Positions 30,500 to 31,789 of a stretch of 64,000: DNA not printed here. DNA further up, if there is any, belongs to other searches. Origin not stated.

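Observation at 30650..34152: ATP-grasp ligase plus two tandem SAM methyltransferases embedded between the sugar dehydrogenase and the GT2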

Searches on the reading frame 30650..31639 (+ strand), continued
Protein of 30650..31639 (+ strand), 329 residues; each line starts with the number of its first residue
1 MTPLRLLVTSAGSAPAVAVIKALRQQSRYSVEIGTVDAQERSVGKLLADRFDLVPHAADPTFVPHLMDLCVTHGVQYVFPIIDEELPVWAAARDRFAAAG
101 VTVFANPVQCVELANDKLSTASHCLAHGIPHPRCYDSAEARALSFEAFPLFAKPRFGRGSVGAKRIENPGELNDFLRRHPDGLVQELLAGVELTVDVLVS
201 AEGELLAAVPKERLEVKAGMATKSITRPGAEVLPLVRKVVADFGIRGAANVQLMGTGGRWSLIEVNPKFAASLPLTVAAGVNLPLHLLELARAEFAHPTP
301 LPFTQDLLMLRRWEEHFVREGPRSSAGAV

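Call 20: find_encoding_contigs(protein=P0007, flank=10000, max_places=1)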
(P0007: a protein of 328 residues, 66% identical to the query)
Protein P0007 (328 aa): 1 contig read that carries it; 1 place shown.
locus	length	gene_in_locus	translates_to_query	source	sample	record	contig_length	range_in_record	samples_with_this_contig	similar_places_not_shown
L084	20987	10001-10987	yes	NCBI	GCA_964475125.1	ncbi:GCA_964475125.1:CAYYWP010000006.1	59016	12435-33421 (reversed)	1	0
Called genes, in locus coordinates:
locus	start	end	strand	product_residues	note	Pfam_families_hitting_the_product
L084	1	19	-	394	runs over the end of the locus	-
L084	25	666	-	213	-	PF07963:N_methyl (faint), PF27121:PpdB (weak)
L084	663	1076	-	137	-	-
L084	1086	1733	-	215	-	-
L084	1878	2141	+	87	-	-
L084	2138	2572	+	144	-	PF01850:PIN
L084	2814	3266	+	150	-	-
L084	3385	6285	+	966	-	PF13231:PMT_2, PF07691:PA14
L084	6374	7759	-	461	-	-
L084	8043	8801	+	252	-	PF05401:NodS (faint), PF13489:Methyltransf_23, PF01209:Ubie_methyltran, PF13847:Methyltransf_31, PF08241:Methyltransf_11, PF08242:Methyltransf_12, PF13649:Methyltransf_25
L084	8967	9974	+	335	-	PF01408:GFO_IDH_MocA, PF22725:GFO_IDH_MocA_C3, PF02894:GFO_IDH_MocA_C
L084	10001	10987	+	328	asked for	PF21360:PylC-like_N, PF02655:ATP-grasp_3, PF15632:ATPgrasp_Ter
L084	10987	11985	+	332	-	PF01073:3Beta_HSD, PF01370:Epimerase, PF02719:Polysacc_synt_2, PF04321:RmlD_sub_bind, PF07993:NAD_binding_4, PF13460:NAD_binding_10, PF16363:GDP_Man_Dehyd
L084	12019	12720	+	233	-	PF13489:Methyltransf_23, PF13847:Methyltransf_31 (weak), PF08241:Methyltransf_11, PF08242:Methyltransf_12, PF13649:Methyltransf_25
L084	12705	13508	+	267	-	PF00535:Glycos_transf_2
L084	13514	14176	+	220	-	PF13242:Hydrolase_like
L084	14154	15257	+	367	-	PF01041:DegT_DnrJ_EryC1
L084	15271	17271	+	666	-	PF13231:PMT_2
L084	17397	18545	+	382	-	PF13385:Laminin_G_3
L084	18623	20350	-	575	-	-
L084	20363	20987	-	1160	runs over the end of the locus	PF13231:PMT_2, PF01436:NHL (faint), PF08450:SGL (faint)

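Call 21: find_encoding_contigs(protein=P0006, flank=10000, max_places=1)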
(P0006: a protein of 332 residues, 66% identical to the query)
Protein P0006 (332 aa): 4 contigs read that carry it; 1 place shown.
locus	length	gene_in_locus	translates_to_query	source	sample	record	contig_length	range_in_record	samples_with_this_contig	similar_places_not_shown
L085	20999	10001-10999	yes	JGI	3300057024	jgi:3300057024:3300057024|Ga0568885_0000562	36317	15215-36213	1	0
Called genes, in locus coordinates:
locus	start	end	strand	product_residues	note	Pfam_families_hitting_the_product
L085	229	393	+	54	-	-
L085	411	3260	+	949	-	-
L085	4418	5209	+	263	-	-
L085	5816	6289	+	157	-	-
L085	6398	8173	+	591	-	PF13231:PMT_2, PF13424:TPR_12, PF13424:TPR_12, PF13432:TPR_16, PF14559:TPR_19, PF00515:TPR_1, PF13424:TPR_12, PF13414:TPR_11, +21 more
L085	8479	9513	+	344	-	PF01408:GFO_IDH_MocA, PF03447:NAD_binding_3, PF02894:GFO_IDH_MocA_C, PF22725:GFO_IDH_MocA_C3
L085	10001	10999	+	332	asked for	PF21360:PylC-like_N, PF02655:ATP-grasp_3, PF15632:ATPgrasp_Ter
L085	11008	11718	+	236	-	PF13489:Methyltransf_23, PF08241:Methyltransf_11, PF08242:Methyltransf_12, PF13649:Methyltransf_25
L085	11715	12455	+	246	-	PF00535:Glycos_transf_2, PF13641:Glyco_tranf_2_3 (weak)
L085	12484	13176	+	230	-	PF00702:Hydrolase (weak), PF13242:Hydrolase_like (weak)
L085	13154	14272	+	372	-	PF00155:Aminotran_1_2 (weak), PF01041:DegT_DnrJ_EryC1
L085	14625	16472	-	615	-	-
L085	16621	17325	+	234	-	PF13489:Methyltransf_23, PF08241:Methyltransf_11, PF08242:Methyltransf_12, PF13649:Methyltransf_25, PF13847:Methyltransf_31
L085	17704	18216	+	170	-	PF00801:PKD, PF18911:PKD_4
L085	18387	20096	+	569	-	-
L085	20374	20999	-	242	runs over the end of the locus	?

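Call 22: find_encoding_contigs(protein=P0014, flank=10000, max_places=1)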
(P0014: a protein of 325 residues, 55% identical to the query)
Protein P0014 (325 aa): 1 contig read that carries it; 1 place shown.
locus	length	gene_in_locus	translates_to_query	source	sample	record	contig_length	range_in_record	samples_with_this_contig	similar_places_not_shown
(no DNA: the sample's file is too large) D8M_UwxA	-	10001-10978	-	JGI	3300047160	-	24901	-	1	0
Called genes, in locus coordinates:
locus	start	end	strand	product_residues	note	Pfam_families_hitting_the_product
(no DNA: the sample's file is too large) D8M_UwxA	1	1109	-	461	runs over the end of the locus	PF04932:Wzy_C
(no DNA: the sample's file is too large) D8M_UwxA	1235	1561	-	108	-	-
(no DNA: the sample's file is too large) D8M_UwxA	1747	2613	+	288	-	PF05050:Methyltransf_21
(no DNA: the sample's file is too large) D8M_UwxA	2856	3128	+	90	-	-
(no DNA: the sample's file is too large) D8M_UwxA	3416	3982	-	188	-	PF04404:ERF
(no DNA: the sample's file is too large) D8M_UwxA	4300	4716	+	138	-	PF13578:Methyltransf_24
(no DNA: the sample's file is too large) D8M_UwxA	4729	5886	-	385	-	PF07786:HGSNAT_cat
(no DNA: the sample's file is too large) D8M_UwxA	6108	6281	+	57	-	-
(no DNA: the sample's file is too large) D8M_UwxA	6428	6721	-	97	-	-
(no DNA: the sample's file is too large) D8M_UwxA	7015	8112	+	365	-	PF00155:Aminotran_1_2 (weak), PF01041:DegT_DnrJ_EryC1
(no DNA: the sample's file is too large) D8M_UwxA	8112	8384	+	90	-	-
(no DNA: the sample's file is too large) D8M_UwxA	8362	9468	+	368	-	PF01408:GFO_IDH_MocA, PF22725:GFO_IDH_MocA_C3, PF02894:GFO_IDH_MocA_C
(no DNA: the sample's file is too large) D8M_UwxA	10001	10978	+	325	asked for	PF21360:PylC-like_N, PF02655:ATP-grasp_3, PF13535:ATP-grasp_4 (faint), PF15632:ATPgrasp_Ter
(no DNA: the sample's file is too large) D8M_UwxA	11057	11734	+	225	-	PF00702:Hydrolase, PF13419:HAD_2 (weak), PF13242:Hydrolase_like (weak)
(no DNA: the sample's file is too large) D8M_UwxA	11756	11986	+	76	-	-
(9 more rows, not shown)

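Call 30: find_related_loci(query=A2, collection=metagenome_contigs, flank=10000)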
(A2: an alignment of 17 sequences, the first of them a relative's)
Query A2 (329 aa) in metagenome_contigs; peptide patterns used: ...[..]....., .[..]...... (x = any residue, [..] = any of these).
274 stretches matched a pattern; 2 encode a relative of the query (tblastn E <= 1e-3); 2 distinct loci.
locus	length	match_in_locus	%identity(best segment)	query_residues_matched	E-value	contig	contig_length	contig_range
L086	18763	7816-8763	59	4-319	5e-113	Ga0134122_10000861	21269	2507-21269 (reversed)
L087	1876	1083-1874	59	6-269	2e-92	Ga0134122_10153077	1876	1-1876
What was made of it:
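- Tried and rejected: The metagenome_contigs scan with the close-clade alignment gave only 2 loci (call 30).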

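Call 31: find_encoding_contigs(protein=P0009, flank=10000, max_places=1)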
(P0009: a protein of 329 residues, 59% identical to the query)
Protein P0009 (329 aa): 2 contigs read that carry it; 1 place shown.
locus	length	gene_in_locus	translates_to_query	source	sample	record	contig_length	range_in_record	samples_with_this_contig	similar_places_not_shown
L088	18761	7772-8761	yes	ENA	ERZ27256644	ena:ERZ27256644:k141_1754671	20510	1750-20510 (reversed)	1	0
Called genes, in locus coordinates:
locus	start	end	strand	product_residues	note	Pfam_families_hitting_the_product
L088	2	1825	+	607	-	?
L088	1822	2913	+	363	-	PF20706:GT4-conflict (weak), PF00534:Glycos_transf_1, PF13692:Glyco_trans_1_4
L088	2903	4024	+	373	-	PF20706:GT4-conflict (faint), PF00534:Glycos_transf_1, PF13692:Glyco_trans_1_4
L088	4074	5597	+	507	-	-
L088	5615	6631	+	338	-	PF01408:GFO_IDH_MocA, PF03447:NAD_binding_3 (weak), PF02894:GFO_IDH_MocA_C, PF22725:GFO_IDH_MocA_C3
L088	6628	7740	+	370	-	PF00155:Aminotran_1_2, PF00266:Aminotran_5, PF01041:DegT_DnrJ_EryC1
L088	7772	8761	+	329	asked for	PF21360:PylC-like_N, PF02786:CPSase_L_D2 (faint), PF02655:ATP-grasp_3, PF15632:ATPgrasp_Ter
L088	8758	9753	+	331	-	PF01073:3Beta_HSD, PF01370:Epimerase, PF02719:Polysacc_synt_2, PF04321:RmlD_sub_bind, PF13460:NAD_binding_10, PF16363:GDP_Man_Dehyd, PF07993:NAD_binding_4 (weak)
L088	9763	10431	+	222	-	PF00702:Hydrolase (weak), PF13242:Hydrolase_like (weak)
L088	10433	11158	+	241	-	PF00535:Glycos_transf_2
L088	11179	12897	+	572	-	PF13578:Methyltransf_24, PF00535:Glycos_transf_2, PF13641:Glyco_tranf_2_3 (faint)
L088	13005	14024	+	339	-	PF01073:3Beta_HSD, PF01370:Epimerase, PF02719:Polysacc_synt_2 (faint), PF04321:RmlD_sub_bind, PF05368:NmrA (weak), PF07993:NAD_binding_4 (weak), PF16363:GDP_Man_Dehyd, PF13460:NAD_binding_10 (weak)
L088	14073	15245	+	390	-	PF01757:Acyl_transf_3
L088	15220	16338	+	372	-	PF13579:Glyco_trans_4_4 (weak)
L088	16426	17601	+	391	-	PF00953:Glycos_transf_4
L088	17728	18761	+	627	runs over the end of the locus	PF13699:eCIS_core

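Call 32: find_encoding_contigs(protein=P0032, flank=10000, max_places=1)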
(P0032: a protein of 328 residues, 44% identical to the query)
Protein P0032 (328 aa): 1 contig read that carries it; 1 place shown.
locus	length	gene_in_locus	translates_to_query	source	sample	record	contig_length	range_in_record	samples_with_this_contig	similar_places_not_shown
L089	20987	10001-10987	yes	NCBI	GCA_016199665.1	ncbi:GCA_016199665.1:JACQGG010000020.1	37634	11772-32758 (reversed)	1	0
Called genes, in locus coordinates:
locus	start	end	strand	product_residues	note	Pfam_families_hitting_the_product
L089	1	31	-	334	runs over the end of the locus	PF00962:A_deaminase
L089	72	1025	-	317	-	PF00392:GntR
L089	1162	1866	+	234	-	-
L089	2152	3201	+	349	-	PF01370:Epimerase, PF02719:Polysacc_synt_2, PF04321:RmlD_sub_bind, PF16363:GDP_Man_Dehyd, PF01073:3Beta_HSD (weak), PF16363:GDP_Man_Dehyd, PF07993:NAD_binding_4, PF02719:Polysacc_synt_2 (weak)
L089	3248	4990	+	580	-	PF00535:Glycos_transf_2, PF10111:Glyco_tranf_2_2, PF13641:Glyco_tranf_2_3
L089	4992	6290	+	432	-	PF01943:Polysacc_synt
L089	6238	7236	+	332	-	PF13641:Glyco_tranf_2_3, PF00535:Glycos_transf_2, PF13632:Glyco_trans_2_3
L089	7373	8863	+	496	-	PF02310:B12-binding, PF04055:Radical_SAM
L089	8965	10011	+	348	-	PF01408:GFO_IDH_MocA, PF02894:GFO_IDH_MocA_C, PF22725:GFO_IDH_MocA_C3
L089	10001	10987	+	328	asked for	PF21360:PylC-like_N, PF13535:ATP-grasp_4 (faint), PF02655:ATP-grasp_3, PF15632:ATPgrasp_Ter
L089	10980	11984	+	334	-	PF00106:adh_short (weak), PF01073:3Beta_HSD, PF01370:Epimerase, PF02719:Polysacc_synt_2, PF04321:RmlD_sub_bind, PF07993:NAD_binding_4, PF16363:GDP_Man_Dehyd, PF13460:NAD_binding_10, +1 more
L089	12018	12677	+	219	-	PF00702:Hydrolase, PF13419:HAD_2, PF13242:Hydrolase_like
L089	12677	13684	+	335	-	PF00535:Glycos_transf_2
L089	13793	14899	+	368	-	PF01041:DegT_DnrJ_EryC1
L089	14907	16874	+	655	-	PF02366:PMT (weak), PF13231:PMT_2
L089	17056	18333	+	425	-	PF00155:Aminotran_1_2 (weak), PF01041:DegT_DnrJ_EryC1, PF01212:Beta_elim_lyase (weak)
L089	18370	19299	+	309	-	PF01073:3Beta_HSD, PF01370:Epimerase, PF02719:Polysacc_synt_2, PF04321:RmlD_sub_bind, PF05368:NmrA (faint), PF07993:NAD_binding_4 (faint), PF16363:GDP_Man_Dehyd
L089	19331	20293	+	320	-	PF04321:RmlD_sub_bind, PF01370:Epimerase, PF02719:Polysacc_synt_2 (faint), PF16363:GDP_Man_Dehyd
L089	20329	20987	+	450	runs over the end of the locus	PF01210:NAD_Gly3P_dh_N (weak), PF03446:NAD_binding_2 (weak), PF03721:UDPG_MGDP_dh_N, PF00984:UDPG_MGDP_dh, PF03720:UDPG_MGDP_dh_C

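Call 33: find_encoding_contigs(protein=P0068, flank=10000, max_places=1)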
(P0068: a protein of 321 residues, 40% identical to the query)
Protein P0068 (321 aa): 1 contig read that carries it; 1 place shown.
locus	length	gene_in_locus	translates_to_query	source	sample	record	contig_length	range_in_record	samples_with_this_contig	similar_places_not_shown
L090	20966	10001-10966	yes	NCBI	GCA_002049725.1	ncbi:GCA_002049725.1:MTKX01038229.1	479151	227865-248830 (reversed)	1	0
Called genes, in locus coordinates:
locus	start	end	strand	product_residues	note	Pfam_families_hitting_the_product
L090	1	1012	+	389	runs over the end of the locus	PF04932:Wzy_C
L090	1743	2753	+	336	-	PF00535:Glycos_transf_2, PF10111:Glyco_tranf_2_2, PF13641:Glyco_tranf_2_3, PF13632:Glyco_trans_2_3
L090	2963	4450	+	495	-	PF02310:B12-binding (weak), PF04055:Radical_SAM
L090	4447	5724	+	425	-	PF01943:Polysacc_synt (weak), PF13440:Polysacc_synt_3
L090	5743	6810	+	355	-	PF01073:3Beta_HSD, PF01370:Epimerase, PF02719:Polysacc_synt_2, PF04321:RmlD_sub_bind, PF07993:NAD_binding_4 (weak), PF16363:GDP_Man_Dehyd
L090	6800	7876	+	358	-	PF01073:3Beta_HSD (weak), PF01370:Epimerase, PF07993:NAD_binding_4, PF16363:GDP_Man_Dehyd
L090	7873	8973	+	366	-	PF01041:DegT_DnrJ_EryC1, PF01053:Cys_Met_Meta_PP (weak), PF00266:Aminotran_5 (faint), PF00155:Aminotran_1_2 (weak)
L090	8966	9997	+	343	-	PF01408:GFO_IDH_MocA, PF22725:GFO_IDH_MocA_C3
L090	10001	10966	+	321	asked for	PF21360:PylC-like_N, PF02655:ATP-grasp_3, PF13535:ATP-grasp_4 (faint), PF15632:ATPgrasp_Ter, PF02786:CPSase_L_D2 (weak)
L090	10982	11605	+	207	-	PF00702:Hydrolase (weak), PF13419:HAD_2, PF13242:Hydrolase_like (weak)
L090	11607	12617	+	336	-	PF00535:Glycos_transf_2, PF13641:Glyco_tranf_2_3 (weak)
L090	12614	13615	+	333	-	PF01073:3Beta_HSD, PF01370:Epimerase, PF02719:Polysacc_synt_2, PF04321:RmlD_sub_bind, PF05368:NmrA (weak), PF13460:NAD_binding_10, PF16363:GDP_Man_Dehyd, PF07993:NAD_binding_4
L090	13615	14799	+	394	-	PF00534:Glycos_transf_1, PF13692:Glyco_trans_1_4, PF13524:Glyco_trans_1_2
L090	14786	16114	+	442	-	PF01210:NAD_Gly3P_dh_N (faint), PF03446:NAD_binding_2 (faint), PF03721:UDPG_MGDP_dh_N, PF00984:UDPG_MGDP_dh, PF03720:UDPG_MGDP_dh_C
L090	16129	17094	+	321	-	PF01073:3Beta_HSD, PF01370:Epimerase, PF07993:NAD_binding_4 (faint), PF16363:GDP_Man_Dehyd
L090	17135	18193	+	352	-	PF13641:Glyco_tranf_2_3, PF00535:Glycos_transf_2, PF13632:Glyco_trans_2_3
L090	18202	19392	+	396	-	PF00534:Glycos_transf_1, PF13692:Glyco_trans_1_4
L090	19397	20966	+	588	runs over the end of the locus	PF19830:DUF6311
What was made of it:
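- Many relatives have the ligase without any methyltransferase (L088, L089, L090; calls 31-33).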

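Call 44: search_protein_families(library=pfam, proteins=[L002:14987-17242:-, L084:15271-17271:+, L085:14625-16472:-, L089:14907-16874:+, L002:17249-17806:-], max_evalue=1)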
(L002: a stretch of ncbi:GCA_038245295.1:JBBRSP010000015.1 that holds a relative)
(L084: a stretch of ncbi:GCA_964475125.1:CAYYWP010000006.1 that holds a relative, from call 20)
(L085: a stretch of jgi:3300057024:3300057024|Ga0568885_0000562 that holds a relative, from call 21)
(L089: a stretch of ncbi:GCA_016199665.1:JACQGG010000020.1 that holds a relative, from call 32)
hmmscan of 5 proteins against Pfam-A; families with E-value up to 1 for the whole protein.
L002:14987-17242:- (751 aa): 3 families
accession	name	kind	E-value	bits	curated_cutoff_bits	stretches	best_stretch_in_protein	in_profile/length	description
PF10131.15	PTPS_related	-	3.3e-05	23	26.4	1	115-264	13-163/621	6-pyruvoyl-tetrahydropterin synthase related domain; membrane protein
PF09586.16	YfhO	-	3.3e-05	22.9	28.5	1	132-261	96-228/835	Bacterial membrane protein YfhO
PF15061.11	DUF4538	-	0.47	10.7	27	0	19-49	1-31/57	Domain of unknown function (DUF4538)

L084:15271-17271:+ (666 aa): 2 families
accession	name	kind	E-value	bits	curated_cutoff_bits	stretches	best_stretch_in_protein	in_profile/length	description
PF13231.12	PMT_2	-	3.5e-09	37.5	26.1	1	186-330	13-153/160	Dolichyl-phosphate-mannose-protein mannosyltransferase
PF02516.20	STT3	-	0.19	11.6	24.5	1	197-326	99-229/405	Oligosaccharyl transferase STT3, N-terminal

L085:14625-16472:- (615 aa): 1 family
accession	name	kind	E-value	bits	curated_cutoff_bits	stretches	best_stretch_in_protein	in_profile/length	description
PF18967.5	PycTM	-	0.71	10.7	27.2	0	277-304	11-38/107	Pycsar effector protein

L089:14907-16874:+ (655 aa): 3 families
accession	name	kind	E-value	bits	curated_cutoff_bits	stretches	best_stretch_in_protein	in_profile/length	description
PF13231.12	PMT_2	-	8.5e-09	36.3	26.1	1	143-285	22-160/160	Dolichyl-phosphate-mannose-protein mannosyltransferase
PF02366.24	PMT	-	3.2e-06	27.3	22.7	1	115-279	53-226/245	Dolichyl-phosphate-mannose-protein mannosyltransferase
PF04191.18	PEMT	-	0.039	14.8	25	1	177-253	14-89/105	Phospholipid methyltransferase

L002:17249-17806:- (185 aa): 1 family
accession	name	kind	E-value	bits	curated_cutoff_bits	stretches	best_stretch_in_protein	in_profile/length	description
PF10906.13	Mrx7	-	0.28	11.9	22.8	1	140-156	16-32/66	MIOREX complex component 7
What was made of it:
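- L002 has a sub-threshold YfhO hit (call 44).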
